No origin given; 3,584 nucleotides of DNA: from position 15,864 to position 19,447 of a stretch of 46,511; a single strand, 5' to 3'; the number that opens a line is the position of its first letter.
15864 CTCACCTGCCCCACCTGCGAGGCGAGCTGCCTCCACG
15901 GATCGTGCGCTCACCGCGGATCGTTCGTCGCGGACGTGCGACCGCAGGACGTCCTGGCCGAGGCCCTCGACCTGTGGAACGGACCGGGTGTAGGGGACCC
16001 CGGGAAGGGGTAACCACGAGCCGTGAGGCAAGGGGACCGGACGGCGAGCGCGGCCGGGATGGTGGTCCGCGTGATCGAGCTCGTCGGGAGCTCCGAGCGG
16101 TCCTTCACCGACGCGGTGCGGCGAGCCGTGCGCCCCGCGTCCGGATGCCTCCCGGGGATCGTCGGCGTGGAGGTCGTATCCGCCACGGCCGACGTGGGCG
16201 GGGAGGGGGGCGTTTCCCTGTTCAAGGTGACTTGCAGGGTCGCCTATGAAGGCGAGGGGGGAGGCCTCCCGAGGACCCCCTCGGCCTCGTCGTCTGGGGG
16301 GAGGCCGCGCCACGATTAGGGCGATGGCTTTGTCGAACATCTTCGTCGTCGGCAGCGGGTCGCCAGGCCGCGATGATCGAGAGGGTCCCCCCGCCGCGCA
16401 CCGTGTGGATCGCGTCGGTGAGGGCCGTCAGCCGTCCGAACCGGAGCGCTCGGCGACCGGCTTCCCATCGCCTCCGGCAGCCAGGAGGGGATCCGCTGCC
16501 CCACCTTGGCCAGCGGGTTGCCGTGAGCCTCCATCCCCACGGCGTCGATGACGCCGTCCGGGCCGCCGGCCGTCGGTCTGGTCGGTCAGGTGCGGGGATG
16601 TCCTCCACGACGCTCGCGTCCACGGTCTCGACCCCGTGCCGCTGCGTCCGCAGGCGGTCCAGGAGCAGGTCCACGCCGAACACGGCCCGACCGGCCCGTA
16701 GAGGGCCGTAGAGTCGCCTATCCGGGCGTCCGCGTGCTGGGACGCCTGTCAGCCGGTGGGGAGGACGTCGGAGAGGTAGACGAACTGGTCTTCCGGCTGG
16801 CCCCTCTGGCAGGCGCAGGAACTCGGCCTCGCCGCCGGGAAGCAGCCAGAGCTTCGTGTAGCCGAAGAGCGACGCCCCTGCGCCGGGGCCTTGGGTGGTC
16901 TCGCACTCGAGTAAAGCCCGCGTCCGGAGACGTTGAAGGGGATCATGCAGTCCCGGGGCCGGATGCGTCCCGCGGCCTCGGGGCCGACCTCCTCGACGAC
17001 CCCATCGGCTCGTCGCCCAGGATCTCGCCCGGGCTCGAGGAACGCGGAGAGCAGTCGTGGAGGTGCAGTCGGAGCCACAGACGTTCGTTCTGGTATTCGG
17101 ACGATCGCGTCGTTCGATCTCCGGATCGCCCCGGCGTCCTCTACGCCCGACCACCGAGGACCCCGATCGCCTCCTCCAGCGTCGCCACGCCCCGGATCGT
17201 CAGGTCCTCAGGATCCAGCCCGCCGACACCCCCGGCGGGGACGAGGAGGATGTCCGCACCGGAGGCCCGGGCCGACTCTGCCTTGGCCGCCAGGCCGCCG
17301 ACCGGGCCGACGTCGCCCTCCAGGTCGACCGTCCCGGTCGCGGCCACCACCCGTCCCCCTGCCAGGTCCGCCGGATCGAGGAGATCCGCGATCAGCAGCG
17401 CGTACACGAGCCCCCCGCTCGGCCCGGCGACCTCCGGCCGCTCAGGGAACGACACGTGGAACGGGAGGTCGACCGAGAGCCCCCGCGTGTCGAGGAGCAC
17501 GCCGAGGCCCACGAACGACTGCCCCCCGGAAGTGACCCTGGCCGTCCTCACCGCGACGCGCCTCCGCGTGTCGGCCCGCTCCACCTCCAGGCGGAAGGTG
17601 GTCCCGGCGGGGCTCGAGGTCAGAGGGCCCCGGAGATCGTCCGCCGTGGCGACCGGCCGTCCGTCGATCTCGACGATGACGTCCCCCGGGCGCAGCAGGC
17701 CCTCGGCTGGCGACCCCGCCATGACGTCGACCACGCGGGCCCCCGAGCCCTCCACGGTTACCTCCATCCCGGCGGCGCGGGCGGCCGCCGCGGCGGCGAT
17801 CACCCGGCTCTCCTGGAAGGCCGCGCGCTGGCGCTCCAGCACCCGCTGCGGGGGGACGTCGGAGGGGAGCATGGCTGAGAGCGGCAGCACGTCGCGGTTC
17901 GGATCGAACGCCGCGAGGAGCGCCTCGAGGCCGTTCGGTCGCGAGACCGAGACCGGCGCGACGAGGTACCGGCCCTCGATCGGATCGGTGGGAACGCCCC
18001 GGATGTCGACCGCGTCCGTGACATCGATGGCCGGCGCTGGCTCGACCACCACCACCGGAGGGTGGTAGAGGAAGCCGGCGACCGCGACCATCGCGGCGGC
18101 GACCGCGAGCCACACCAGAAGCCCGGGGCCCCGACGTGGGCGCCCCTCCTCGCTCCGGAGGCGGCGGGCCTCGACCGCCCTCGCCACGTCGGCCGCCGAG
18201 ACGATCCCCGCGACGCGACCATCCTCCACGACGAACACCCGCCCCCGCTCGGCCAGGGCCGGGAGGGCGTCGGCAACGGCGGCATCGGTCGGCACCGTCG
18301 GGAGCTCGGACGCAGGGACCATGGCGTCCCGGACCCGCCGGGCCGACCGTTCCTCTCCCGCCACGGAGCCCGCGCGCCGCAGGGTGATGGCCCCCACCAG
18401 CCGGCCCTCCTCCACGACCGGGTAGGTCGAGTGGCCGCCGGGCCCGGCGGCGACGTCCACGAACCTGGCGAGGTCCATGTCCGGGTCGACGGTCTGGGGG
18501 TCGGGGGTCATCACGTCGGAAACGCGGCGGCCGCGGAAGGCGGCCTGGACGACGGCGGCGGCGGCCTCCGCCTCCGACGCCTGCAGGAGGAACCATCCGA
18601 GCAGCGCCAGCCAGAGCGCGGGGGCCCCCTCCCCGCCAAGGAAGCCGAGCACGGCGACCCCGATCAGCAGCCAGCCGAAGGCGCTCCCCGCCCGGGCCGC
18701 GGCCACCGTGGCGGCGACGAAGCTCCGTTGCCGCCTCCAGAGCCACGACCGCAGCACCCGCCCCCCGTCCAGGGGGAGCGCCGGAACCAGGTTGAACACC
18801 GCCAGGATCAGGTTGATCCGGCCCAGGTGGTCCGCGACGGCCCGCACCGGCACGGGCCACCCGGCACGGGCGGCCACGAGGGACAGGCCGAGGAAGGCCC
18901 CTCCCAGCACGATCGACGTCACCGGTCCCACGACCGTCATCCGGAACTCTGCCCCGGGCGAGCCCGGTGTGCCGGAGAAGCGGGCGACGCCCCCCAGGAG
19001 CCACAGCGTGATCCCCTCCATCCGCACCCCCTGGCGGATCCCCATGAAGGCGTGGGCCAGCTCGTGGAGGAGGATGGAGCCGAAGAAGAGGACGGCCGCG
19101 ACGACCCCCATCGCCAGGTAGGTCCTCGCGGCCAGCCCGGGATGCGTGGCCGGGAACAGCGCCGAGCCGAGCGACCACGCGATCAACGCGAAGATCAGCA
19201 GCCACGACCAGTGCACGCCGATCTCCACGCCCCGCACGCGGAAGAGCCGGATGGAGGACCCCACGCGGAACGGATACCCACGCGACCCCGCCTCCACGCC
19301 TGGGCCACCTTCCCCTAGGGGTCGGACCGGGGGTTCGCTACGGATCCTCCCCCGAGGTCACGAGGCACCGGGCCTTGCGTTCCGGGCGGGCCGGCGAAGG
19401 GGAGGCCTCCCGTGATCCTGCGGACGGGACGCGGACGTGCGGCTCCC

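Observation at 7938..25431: Complete ADP-heptose pathway plus three GT9 heptosyltransferase paralogs in an apparently monoderm (actinobacterial) context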

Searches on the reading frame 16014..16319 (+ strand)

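Call 7: search_protein_families(library=pfam, proteins=[window:16014-16319:+], max_evalue=0.01)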
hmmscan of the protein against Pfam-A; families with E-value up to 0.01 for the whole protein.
window:16014-16319:+ (101 aa): 1 family
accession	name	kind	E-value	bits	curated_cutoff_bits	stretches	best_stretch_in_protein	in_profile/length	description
PF07311.17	Dodecin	-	2.8e-15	56.8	22.5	1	17-79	1-62/64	Dodecin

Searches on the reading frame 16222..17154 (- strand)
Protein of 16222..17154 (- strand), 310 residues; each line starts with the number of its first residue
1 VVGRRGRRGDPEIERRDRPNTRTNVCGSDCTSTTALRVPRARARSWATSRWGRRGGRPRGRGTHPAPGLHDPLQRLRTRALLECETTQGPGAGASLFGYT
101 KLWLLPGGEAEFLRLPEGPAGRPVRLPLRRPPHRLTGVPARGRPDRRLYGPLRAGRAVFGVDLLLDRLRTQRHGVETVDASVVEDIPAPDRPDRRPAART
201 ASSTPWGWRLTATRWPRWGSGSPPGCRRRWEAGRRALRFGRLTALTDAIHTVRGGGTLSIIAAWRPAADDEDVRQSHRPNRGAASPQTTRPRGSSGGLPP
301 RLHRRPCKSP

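Call 54: search_protein_families(library=pfam, proteins=[window:16222-17154:-], max_evalue=1)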
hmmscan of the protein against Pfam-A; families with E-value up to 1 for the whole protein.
window:16222-17154:- (310 aa): 0 families

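Call 55: search_solved_structures(query=window:16222-17154:-, max_evalue=10, show_alignments=2)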
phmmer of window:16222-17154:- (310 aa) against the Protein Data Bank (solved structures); distinct sequences matched with E-value up to 10: 0.

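Call 56: search_dna_similar(query=window:16222-17154:-, collection=plasmids, mode=protein, max_evalue=0.001, max_rows=8)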
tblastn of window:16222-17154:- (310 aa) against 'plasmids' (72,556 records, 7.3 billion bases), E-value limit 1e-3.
Records with a match: 1; places in all: 1; records where one place covers at least 80% of the query: 0.
Best place of each record, by identity: <60% 1.
By first word of the organism name: Nonomuraea 1.
By predicted mobility (MOB-suite, as given by PLSDB): non-mobilizable 1.
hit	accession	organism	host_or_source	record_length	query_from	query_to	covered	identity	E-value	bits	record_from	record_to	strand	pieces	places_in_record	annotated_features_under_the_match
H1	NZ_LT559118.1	Nonomuraea gerenzanensis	-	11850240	83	269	60%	29.4%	7e-6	55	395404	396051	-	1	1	none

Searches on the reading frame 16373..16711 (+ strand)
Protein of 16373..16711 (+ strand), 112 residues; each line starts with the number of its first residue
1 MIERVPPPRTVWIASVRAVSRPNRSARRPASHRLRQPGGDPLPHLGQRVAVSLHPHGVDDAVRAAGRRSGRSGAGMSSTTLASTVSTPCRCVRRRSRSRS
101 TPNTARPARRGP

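Call 54: search_protein_families(library=pfam, proteins=[window:16373-16711:+], max_evalue=1)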
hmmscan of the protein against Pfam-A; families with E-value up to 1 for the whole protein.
window:16373-16711:+ (112 aa): 1 family
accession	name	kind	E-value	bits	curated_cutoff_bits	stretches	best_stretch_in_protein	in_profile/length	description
PF22174.2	NMB1110-like_C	-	0.14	12.5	27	1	45-81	26-62/69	Tail protein, C-terminal domain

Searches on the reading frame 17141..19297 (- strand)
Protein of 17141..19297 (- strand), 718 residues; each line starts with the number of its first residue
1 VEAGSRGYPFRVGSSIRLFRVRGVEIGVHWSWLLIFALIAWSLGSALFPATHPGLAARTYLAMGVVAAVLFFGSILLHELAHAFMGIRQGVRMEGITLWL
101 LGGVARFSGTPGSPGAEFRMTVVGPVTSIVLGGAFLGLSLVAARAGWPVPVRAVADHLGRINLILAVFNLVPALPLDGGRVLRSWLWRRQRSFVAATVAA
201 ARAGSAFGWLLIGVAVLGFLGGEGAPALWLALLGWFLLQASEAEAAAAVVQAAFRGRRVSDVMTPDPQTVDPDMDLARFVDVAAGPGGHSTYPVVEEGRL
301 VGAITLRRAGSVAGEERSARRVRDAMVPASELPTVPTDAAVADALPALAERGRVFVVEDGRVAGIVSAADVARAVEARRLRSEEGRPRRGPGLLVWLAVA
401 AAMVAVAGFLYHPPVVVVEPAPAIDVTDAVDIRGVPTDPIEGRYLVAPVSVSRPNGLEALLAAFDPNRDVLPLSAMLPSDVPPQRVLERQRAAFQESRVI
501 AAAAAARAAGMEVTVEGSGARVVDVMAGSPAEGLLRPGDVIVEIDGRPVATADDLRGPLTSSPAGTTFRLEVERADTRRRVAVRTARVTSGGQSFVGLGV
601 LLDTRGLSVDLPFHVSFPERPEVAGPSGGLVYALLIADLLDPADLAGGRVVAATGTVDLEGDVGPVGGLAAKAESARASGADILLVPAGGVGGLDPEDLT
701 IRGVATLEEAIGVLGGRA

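Call 7: search_protein_families(library=pfam, proteins=[window:17141-19297:-], max_evalue=0.01)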
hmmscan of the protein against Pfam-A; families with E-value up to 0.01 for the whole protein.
window:17141-19297:- (718 aa): 8 families
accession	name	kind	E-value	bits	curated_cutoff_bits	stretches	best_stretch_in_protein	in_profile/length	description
PF00571.33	CBS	-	1.5e-18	67.3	24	2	259-307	1-49/57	CBS domain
PF02163.28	Peptidase_M50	-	5.8e-17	62.2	27.2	2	156-209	164-219/221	Peptidase family M50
PF13180.12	PDZ_2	-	2.5e-12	47.3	27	1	510-583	4-78/80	PDZ domain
PF17820.7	PDZ_6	-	2.3e-10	40.5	27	1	522-574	2-54/54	PDZ domain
PF00595.29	PDZ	-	1.4e-05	25.8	23.2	1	510-556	13-64/81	PDZ domain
PF05362.19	Lon_C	-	0.0004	20.4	21.1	1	614-688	97-170/205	Lon protease (S16) C-terminal proteolytic domain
PF14685.13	PDZ_Tricorn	-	0.00056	20.3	25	1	535-583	40-88/88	Tricorn protease PDZ domain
PF19805.5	DUF6288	-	0.0071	16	26.3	1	521-550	4-33/402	Family of unknown function (DUF6288)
